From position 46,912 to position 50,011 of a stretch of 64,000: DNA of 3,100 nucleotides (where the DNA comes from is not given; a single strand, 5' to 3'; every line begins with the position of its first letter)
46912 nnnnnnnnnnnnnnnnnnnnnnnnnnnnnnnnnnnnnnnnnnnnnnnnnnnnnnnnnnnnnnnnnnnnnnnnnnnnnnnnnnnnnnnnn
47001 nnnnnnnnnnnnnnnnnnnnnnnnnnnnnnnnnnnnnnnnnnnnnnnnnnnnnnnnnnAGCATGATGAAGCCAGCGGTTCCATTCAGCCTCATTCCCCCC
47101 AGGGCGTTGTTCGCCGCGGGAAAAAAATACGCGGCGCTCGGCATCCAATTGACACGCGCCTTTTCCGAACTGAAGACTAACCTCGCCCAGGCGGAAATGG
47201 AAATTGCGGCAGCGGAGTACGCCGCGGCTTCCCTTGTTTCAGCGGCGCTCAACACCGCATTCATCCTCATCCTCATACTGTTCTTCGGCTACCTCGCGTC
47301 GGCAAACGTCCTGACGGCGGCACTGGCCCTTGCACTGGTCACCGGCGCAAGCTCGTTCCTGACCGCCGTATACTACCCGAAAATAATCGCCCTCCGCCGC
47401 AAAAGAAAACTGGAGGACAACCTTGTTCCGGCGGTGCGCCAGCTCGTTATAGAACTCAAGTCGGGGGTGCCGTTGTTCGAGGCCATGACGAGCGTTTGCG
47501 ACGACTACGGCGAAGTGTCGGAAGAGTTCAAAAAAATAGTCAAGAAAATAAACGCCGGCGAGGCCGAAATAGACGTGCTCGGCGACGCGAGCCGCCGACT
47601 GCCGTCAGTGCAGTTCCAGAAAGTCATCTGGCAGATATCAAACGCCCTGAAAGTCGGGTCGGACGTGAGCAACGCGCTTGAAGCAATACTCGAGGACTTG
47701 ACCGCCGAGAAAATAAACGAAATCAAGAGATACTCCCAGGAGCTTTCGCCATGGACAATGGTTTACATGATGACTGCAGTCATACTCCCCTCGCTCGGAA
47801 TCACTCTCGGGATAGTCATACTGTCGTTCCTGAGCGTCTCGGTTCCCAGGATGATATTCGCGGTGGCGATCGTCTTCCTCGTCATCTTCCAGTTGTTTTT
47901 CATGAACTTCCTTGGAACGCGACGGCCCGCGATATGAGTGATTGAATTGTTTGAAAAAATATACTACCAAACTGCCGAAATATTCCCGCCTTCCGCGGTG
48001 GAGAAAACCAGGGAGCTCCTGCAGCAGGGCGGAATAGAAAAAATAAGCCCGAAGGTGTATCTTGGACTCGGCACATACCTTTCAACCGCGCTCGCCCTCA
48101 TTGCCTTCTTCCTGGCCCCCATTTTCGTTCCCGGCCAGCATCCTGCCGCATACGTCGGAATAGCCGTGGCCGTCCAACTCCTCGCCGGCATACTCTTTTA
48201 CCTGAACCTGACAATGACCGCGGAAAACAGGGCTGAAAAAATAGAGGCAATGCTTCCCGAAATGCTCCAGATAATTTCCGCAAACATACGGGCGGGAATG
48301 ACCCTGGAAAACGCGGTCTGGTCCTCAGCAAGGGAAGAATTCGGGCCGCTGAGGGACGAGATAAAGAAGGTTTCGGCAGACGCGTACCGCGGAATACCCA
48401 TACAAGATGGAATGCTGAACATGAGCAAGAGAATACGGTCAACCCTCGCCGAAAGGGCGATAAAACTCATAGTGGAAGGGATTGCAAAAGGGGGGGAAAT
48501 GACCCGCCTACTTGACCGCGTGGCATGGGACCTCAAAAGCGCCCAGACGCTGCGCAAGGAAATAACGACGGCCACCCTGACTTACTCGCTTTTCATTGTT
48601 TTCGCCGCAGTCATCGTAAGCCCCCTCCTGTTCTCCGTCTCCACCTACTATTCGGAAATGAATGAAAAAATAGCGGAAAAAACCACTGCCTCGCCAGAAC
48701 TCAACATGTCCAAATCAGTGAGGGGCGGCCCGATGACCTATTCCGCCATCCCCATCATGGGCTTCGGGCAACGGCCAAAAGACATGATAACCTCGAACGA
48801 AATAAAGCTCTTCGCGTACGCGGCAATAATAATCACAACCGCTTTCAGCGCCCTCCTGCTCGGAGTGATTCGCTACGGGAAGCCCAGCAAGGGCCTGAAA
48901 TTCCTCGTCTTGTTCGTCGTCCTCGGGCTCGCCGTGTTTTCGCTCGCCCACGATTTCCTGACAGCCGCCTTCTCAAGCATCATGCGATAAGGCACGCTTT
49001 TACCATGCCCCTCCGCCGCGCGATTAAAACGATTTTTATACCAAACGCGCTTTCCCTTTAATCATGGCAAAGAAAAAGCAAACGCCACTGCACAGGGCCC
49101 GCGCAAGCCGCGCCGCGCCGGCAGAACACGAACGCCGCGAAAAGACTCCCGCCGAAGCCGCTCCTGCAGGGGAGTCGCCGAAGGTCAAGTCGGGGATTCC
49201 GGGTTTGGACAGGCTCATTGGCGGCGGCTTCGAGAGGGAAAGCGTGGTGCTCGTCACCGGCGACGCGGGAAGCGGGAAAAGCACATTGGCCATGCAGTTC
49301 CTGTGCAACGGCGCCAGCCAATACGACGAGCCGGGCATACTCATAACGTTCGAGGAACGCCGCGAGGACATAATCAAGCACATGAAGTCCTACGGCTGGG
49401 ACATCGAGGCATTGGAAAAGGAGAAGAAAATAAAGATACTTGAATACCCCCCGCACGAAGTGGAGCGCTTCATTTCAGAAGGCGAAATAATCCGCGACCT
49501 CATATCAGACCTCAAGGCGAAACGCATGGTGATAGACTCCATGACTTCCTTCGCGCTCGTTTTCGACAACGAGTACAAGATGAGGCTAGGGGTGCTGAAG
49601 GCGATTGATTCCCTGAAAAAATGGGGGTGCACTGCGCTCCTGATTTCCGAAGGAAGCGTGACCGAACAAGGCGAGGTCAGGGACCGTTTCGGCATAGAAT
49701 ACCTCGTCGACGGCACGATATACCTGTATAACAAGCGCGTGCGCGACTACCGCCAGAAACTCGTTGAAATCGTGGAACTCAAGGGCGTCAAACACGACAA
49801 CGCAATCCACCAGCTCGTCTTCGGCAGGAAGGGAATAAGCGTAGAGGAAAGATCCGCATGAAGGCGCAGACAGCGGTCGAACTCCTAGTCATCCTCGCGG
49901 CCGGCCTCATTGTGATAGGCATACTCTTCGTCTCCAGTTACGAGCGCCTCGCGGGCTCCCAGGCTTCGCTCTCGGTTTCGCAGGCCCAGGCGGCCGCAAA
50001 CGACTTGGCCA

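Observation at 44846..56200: Rosetta-stone relationship: stand-alone wHTH/coiled-coil protein in module 1 appears fused to the ATPase N-terminus in module 2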

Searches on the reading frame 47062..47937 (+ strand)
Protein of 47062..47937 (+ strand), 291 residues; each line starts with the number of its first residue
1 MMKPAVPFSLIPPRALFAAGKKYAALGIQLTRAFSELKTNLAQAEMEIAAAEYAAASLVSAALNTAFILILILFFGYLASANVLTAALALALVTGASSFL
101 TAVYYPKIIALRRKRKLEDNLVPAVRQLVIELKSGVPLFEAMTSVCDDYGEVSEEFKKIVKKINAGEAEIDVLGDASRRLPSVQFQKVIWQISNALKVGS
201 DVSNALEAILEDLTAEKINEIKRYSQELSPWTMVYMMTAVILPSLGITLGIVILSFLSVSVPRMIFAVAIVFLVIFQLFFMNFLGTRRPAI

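Call 7: search_protein_families(library=pfam, proteins=[window:47062-47937:+], max_evalue=0.01)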
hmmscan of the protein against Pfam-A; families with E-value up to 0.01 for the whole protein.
window:47062-47937:+ (291 aa): 3 families
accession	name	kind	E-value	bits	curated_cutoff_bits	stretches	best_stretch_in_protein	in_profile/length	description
PF00482.28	T2SSF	-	1e-18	67.9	25.2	1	125-249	2-124/125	Type II secretion system (T2SS), protein F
PF20990.2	DUF2207_C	-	0.00056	20.1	33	0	186-284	90-189/247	Predicted membrane protein (DUF2207) C-terminal domain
PF23345.1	NUP160_helical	-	0.0075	16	27.5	0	159-239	30-110/231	Nucleoporin NUP160, helical domain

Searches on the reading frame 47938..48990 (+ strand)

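Call 7: search_protein_families(library=pfam, proteins=[window:47938-48990:+], max_evalue=0.01)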
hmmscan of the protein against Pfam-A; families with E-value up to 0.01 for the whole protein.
window:47938-48990:+ (350 aa): 1 family
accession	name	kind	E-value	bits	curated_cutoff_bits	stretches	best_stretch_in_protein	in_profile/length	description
PF00482.28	T2SSF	-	6.7e-14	52.4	25.2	1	110-234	2-123/125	Type II secretion system (T2SS), protein F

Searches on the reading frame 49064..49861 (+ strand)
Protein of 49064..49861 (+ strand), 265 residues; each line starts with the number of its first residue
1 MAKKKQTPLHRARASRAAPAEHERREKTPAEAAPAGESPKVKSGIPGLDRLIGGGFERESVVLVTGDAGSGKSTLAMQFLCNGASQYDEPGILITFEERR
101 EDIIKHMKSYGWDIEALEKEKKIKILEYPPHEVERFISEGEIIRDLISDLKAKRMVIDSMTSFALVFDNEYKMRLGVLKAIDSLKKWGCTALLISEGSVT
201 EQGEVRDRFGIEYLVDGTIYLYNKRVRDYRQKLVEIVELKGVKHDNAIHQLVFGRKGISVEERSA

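Call 8: search_protein_families(library=pfam, proteins=[window:49064-49861:+], max_evalue=0.01)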
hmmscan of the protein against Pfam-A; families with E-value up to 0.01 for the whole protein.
window:49064-49861:+ (265 aa): 10 families
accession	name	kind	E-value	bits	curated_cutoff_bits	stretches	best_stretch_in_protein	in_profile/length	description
PF06745.19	ATPase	-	2.8e-57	194.2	26.6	1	41-263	1-229/231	KaiC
PF13481.12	AAA_25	-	3.1e-06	27.4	27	1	41-194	15-187/195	AAA domain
PF03796.21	DnaB_C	-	0.00011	22.1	27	1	41-116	2-76/255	DnaB-like helicase C terminal domain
PF20720.3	nSTAND3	-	0.00019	21.6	27.2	1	57-90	15-48/155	Novel STAND NTPase 3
PF25199.1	nSTAND_NTPase5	-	0.00024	21.4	34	1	57-84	39-66/145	Novel STAND NTPase 5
PF13191.12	AAA_16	-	0.00067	20.6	32.6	1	59-80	24-45/167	AAA ATPase domain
PF13555.12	AAA_29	-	0.00087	19.4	27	1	57-78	20-43/61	P-loop containing region of AAA domain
PF05729.18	NACHT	-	0.0023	18.2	26.7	1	61-84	2-25/167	NACHT domain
PF09848.15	SLFN-g3_helicase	-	0.0041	16.9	24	1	60-83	2-25/354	Schlafen group 3, DNA/RNA helicase domain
PF01637.24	ATPase_2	-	0.0086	16.3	33.2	0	57-169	18-118/225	ATPase domain predominantly from Archaea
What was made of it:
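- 49064..49861 (+): KaiC-family single-domain ATPase, the family that includes archaellum FlaH/ArlH, in module 1. Pfam PF06745 194 bits (call 8).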

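Call 56: search_protein_families(library=ncbifam, proteins=[window:49064-49858:+], max_evalue=0.001)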
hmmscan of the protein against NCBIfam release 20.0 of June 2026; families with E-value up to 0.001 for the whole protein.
window:49064-49858:+ (265 aa): 17 families
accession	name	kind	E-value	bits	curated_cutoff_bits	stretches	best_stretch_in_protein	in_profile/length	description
NF006799.0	PRK09302.1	equivalog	3.4e-45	154.6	408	1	37-260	9-238/515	circadian clock protein KaiC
TIGR03880.1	KaiC_arch_3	hypoth_equivalog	3.5e-40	137.9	249.45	1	44-263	1-220/224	KaiC domain-containing protein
TIGR03877.1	thermo_KaiC_1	hypoth_equivalog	4.3e-33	114.8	307.25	1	40-261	3-233/238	KaiC domain-containing protein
TIGR02655.1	circ_KaiC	equivalog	9.4e-33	113.6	546.25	1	40-260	2-228/484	circadian clock protein KaiC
TIGR03881.1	KaiC_arch_4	hypoth_equivalog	9.4e-27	94.2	247.8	1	41-261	3-229/231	KaiC domain-containing protein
NF004723.0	PRK06067.1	subfamily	5.3e-15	55.6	194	1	41-245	16-218/243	flagellar accessory protein FlaH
NF052589.1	ArlH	equivalog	1.7e-14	54.1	215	1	47-264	8-227/229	archaellum protein ArlH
TIGR00416.1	sms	equivalog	6.4e-11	41.6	403.05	1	32-230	67-252/454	DNA repair protein RadA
TIGR03878.1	thermo_KaiC_2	hypoth_equivalog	7.4e-11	41.8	232.2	1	54-229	31-210/259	KaiC domain-containing protein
TIGR02236.1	recomb_radA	equivalog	2.2e-06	27.3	361.15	1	40-174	77-213/311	DNA repair and recombination protein RadA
NF003301.0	PRK04301.1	equivalog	3.3e-06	26.5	259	1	40-174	82-217/316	DNA repair and recombination protein RadA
TIGR02237.1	recomb_radB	equivalog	1.8e-05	24.7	172.4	1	48-163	1-109/210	DNA repair and recombination protein RadB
NF006320.0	PRK08533.1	equivalog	4.5e-05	23.2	215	1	48-164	13-130/230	flagellar accessory protein FlaH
TIGR00665.1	DnaB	equivalog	0.00012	21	385.25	1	36-116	173-252/435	replicative DNA helicase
NF006861.0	PRK09361.1-1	equivalog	0.00013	21.6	278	1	40-86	4-50/235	DNA repair and recombination protein RadB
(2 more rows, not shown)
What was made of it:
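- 49064..49861 (+): NCBIfam ArlH/FlaH models score below their cut-offs (call 56).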
